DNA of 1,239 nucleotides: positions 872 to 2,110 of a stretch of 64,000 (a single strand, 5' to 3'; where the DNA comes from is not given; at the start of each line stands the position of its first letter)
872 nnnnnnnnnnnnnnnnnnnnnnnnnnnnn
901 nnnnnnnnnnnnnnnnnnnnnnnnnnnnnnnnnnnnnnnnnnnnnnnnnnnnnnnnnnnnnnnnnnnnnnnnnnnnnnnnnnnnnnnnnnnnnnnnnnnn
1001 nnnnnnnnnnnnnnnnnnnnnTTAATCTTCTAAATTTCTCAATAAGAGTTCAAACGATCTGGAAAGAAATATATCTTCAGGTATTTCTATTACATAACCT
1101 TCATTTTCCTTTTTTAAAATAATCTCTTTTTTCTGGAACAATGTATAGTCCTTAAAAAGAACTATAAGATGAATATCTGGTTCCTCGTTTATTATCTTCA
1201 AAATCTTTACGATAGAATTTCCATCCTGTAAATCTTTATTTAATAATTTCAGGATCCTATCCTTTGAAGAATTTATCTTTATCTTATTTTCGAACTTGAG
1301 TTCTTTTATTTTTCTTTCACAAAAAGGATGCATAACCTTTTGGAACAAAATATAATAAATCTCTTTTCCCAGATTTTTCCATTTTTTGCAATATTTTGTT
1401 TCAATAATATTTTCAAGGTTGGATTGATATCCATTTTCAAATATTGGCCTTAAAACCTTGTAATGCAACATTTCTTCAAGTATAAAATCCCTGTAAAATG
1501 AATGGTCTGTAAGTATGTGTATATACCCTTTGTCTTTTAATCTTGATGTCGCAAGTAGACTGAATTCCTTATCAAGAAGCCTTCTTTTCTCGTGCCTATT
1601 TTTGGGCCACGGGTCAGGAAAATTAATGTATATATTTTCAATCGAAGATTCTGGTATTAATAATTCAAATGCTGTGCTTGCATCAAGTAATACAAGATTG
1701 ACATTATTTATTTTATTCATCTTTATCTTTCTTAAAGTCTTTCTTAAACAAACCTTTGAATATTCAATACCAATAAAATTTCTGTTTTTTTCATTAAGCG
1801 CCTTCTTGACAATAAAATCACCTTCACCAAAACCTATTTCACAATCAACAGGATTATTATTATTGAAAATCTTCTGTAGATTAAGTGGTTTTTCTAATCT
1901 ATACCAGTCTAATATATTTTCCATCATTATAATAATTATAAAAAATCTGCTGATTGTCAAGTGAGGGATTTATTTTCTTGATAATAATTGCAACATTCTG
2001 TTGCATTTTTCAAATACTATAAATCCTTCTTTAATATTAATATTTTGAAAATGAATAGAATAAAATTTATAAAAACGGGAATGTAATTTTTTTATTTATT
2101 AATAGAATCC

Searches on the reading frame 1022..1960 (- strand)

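Call 82: search_protein_families(library=pfam, proteins=[window:1022-1960:-], max_evalue=0.00001)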
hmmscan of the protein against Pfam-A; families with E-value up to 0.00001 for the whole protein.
window:1022-1960:- (312 aa): 1 family
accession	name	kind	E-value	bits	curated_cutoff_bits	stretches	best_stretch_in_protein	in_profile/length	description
PF02390.23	Methyltransf_4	-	8.2e-40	136.5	24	1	36-202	2-171/173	Putative methyltransferase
